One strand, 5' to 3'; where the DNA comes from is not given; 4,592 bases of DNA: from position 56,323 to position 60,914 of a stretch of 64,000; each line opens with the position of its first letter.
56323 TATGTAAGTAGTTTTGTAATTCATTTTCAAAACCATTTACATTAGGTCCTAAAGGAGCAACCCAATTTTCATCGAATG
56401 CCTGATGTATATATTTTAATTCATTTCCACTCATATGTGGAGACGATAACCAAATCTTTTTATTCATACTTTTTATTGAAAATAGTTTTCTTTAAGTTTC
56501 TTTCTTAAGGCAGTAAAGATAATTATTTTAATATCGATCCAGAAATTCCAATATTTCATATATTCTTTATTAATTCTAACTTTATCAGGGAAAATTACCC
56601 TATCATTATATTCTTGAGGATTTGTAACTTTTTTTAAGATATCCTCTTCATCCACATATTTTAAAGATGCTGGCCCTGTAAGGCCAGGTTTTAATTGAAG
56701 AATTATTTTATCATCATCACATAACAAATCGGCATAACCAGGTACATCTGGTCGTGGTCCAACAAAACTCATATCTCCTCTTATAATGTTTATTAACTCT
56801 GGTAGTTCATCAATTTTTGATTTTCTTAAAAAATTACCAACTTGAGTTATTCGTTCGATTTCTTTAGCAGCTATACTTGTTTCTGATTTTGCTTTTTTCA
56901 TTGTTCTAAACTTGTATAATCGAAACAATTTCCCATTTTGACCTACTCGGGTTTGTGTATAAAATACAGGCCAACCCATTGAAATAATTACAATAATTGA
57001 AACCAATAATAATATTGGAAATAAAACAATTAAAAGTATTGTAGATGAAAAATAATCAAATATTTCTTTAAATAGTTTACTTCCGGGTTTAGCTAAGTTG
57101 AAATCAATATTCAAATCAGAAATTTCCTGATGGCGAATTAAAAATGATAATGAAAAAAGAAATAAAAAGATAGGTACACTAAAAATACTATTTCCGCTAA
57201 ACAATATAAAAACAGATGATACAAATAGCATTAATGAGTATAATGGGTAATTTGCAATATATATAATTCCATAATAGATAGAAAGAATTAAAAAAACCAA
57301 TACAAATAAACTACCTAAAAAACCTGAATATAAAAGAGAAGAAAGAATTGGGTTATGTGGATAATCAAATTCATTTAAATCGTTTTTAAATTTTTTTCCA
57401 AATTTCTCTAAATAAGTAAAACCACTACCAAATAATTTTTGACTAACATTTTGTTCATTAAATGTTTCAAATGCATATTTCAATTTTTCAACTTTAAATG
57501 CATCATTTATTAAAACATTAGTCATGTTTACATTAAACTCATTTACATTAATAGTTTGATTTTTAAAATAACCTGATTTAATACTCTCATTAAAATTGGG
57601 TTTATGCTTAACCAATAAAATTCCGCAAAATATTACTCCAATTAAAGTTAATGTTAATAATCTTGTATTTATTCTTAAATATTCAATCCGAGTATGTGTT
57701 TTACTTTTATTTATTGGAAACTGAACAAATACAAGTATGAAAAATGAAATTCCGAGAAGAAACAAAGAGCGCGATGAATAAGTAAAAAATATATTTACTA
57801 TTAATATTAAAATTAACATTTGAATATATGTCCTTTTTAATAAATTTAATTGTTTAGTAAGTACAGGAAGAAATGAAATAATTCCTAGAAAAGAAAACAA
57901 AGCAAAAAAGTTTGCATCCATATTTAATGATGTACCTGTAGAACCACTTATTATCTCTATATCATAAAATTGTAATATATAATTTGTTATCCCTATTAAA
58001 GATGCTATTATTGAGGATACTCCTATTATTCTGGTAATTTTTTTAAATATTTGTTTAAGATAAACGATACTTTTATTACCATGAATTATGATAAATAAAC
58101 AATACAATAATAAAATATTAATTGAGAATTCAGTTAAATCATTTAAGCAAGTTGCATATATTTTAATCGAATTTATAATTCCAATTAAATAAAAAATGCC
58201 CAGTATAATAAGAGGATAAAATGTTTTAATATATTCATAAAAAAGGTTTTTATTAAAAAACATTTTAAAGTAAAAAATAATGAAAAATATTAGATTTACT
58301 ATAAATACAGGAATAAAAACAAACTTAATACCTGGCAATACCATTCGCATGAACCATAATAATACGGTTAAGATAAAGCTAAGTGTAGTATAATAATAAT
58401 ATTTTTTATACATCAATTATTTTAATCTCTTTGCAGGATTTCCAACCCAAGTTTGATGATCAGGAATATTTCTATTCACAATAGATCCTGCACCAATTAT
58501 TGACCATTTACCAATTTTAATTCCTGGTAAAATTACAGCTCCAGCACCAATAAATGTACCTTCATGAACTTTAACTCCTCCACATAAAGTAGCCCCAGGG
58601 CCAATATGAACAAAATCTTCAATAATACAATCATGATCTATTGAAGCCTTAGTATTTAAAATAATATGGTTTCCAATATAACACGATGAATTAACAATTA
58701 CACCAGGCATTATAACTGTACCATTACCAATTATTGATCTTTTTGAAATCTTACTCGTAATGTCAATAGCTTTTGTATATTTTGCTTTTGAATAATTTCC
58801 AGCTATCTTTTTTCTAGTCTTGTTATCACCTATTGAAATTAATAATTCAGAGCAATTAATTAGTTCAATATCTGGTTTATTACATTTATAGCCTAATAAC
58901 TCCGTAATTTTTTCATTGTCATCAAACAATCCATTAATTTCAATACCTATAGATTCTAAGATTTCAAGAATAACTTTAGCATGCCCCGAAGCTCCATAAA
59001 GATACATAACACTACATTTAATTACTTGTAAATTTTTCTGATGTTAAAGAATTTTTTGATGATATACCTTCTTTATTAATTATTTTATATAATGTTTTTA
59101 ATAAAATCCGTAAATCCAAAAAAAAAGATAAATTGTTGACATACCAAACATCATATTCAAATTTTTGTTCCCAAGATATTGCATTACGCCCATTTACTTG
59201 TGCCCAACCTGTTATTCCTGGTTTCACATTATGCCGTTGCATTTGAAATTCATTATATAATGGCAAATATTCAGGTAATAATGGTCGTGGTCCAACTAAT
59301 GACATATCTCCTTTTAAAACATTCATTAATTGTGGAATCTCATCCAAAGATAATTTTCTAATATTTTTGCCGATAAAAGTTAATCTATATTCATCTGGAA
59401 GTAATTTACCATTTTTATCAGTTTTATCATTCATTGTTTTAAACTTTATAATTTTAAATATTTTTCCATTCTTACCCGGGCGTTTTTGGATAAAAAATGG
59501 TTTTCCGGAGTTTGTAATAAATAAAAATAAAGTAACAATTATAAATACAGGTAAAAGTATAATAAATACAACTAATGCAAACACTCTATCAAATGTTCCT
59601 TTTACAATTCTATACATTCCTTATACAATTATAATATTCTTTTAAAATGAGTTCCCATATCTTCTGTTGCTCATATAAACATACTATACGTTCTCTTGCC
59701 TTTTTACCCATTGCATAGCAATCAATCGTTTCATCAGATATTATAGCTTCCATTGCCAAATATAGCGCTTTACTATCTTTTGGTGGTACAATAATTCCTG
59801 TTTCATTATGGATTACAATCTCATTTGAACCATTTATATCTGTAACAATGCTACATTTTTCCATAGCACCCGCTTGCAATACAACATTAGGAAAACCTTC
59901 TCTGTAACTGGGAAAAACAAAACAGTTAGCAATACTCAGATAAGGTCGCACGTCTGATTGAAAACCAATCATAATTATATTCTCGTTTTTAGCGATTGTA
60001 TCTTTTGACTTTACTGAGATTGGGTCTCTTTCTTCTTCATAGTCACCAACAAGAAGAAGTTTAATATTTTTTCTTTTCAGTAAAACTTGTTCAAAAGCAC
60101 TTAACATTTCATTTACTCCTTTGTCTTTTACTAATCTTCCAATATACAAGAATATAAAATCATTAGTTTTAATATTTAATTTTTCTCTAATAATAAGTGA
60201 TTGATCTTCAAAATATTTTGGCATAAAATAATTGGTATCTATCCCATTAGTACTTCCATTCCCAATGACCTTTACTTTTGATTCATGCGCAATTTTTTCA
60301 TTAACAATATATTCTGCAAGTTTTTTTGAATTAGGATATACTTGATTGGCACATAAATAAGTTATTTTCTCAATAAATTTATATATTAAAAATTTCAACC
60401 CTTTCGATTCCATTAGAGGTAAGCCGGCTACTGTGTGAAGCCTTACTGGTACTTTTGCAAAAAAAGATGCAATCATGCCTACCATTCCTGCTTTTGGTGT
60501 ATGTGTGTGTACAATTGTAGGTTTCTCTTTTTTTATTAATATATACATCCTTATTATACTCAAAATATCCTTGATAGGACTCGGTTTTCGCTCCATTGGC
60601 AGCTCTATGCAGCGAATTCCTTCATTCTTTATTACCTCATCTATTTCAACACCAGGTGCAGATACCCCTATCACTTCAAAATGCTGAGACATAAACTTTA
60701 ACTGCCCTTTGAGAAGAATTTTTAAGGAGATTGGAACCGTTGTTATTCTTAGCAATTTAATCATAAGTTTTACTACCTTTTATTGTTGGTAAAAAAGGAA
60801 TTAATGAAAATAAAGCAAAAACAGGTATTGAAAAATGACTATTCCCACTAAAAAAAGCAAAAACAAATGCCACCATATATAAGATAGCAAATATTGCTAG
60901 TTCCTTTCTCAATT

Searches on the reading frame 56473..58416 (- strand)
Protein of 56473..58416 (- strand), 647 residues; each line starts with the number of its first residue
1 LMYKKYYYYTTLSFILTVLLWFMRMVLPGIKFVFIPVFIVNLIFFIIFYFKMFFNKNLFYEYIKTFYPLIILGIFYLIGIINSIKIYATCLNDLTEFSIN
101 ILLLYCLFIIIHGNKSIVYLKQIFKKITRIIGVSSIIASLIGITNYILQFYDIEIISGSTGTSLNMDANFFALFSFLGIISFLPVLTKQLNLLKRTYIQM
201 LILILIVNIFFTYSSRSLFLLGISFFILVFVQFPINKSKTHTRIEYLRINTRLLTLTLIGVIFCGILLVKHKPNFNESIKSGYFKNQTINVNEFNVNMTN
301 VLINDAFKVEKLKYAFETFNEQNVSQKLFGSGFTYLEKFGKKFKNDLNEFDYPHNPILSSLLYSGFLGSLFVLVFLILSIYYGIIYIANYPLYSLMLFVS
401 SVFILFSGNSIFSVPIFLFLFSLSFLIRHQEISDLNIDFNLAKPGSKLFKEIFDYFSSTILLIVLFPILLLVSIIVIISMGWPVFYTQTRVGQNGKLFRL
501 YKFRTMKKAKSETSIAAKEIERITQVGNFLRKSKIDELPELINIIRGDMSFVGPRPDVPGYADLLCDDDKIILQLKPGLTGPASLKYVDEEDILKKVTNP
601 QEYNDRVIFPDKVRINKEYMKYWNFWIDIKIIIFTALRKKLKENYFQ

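Call 90: search_protein_families(library=pfam, proteins=[window:56473-58416:-], max_evalue=0.00001)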
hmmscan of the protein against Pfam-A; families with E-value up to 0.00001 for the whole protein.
window:56473-58416:- (647 aa): 1 family
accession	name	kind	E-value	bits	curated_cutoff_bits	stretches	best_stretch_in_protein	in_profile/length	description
PF02397.22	Bac_transf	-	1.4e-53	181.6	27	1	450-636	1-174/179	Bacterial sugar transferase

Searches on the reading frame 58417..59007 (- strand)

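Call 90: search_protein_families(library=pfam, proteins=[window:58417-59007:-], max_evalue=0.00001)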
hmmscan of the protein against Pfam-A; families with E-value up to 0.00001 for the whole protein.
window:58417-59007:- (196 aa): 3 families
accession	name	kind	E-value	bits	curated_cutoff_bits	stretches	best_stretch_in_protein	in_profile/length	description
PF00132.30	Hexapep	-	2.4e-18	65.4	27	1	144-178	1-35/36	Bacterial transferase hexapeptide (six repeats)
PF17836.7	PglD_N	-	3.4e-15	56.8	23.4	1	2-69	3-75/78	PglD N-terminal domain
PF25084.1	LbH_EIF2B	-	3.3e-07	30.7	54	1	82-167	19-101/105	EIF2B subunit epsilon LbH domain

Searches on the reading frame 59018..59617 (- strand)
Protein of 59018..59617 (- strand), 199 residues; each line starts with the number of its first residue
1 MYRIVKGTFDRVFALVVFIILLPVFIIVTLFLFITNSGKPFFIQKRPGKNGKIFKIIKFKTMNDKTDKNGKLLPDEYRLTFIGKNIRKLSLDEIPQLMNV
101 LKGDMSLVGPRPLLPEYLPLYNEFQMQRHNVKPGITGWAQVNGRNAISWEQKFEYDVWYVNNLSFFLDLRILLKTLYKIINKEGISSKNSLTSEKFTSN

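Call 90: search_protein_families(library=pfam, proteins=[window:59018-59617:-], max_evalue=0.00001)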
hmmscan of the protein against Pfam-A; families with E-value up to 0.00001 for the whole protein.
window:59018-59617:- (199 aa): 1 family
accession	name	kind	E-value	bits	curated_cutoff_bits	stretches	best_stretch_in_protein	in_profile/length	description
PF02397.22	Bac_transf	-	1.7e-62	210.5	27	1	6-180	1-178/179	Bacterial sugar transferase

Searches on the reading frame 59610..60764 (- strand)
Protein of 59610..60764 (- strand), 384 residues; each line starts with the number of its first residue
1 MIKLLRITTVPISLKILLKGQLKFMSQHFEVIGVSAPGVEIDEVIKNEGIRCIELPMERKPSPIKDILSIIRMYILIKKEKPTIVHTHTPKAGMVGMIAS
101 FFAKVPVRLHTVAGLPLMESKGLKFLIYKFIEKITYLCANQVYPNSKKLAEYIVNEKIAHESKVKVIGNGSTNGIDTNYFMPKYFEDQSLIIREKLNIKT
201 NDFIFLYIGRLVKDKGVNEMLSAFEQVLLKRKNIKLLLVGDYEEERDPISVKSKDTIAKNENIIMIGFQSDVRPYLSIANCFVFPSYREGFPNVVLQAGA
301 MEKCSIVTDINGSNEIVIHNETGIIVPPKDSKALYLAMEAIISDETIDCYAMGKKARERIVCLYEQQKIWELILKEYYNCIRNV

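Call 90: search_protein_families(library=pfam, proteins=[window:59610-60764:-], max_evalue=0.00001)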
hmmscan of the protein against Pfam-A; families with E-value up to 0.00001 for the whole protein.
window:59610-60764:- (384 aa): 5 families
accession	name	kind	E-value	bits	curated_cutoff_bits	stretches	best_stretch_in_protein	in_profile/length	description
PF00534.26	Glycos_transf_1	-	6.1e-36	124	26.4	1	192-359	5-172/172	Glycosyl transferases group 1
PF13692.12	Glyco_trans_1_4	-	7e-31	107.8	27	1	204-344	3-142/142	Glycosyl transferases group 1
PF13477.12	Glyco_trans_4_2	-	2.5e-12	47.6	23.4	1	24-143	20-136/139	Glycosyl transferase 4-like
PF13579.12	Glyco_trans_4_4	-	2.5e-11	44.6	29.7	1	45-170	35-158/158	Glycosyl transferase 4-like domain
PF13439.12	Glyco_transf_4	-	3e-11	44.1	28.5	1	34-170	27-165/170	Glycosyltransferase Family 4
